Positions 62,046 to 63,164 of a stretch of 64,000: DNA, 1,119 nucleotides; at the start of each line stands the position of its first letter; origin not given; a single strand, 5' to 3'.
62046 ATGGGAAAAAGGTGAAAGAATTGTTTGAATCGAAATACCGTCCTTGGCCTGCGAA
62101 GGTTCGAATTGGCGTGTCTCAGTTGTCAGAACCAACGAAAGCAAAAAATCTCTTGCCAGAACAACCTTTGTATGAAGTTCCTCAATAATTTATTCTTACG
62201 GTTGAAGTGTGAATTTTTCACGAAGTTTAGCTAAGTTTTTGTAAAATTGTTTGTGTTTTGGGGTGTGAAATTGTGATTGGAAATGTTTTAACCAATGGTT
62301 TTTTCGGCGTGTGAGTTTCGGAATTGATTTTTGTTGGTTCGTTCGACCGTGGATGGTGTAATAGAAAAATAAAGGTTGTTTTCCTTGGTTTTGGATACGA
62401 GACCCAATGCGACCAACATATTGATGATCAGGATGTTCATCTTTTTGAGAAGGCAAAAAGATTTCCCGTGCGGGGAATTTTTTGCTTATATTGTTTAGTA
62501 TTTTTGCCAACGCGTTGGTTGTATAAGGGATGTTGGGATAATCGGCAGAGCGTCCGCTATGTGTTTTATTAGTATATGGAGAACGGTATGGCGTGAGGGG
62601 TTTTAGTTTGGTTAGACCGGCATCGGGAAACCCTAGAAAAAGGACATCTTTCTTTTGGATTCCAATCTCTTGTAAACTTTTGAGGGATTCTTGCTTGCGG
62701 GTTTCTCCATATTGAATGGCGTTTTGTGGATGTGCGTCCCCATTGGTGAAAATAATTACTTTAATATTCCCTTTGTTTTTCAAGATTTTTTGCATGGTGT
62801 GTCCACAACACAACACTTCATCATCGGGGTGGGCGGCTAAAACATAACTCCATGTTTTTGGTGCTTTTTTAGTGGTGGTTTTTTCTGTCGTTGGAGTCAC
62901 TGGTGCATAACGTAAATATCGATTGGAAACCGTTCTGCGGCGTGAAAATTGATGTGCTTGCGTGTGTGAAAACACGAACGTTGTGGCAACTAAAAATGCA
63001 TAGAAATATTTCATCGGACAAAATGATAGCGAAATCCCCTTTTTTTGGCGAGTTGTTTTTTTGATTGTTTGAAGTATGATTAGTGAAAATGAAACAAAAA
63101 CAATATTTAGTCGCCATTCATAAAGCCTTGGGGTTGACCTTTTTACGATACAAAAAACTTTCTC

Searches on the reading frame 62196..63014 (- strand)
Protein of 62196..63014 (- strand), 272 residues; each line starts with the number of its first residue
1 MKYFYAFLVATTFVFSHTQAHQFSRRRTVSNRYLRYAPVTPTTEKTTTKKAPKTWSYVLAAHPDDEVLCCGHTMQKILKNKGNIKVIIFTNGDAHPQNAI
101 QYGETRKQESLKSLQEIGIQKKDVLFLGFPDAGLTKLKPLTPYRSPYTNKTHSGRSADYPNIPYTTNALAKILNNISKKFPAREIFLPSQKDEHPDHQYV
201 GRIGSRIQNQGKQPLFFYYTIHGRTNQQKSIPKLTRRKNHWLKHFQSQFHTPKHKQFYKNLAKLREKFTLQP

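Call 48: find_encoding_contigs(protein=window:62196-63014:-, flank=10000, max_places=10)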
Protein window:62196-63014:- (272 aa): no gene with exactly this product is on record in the collection.
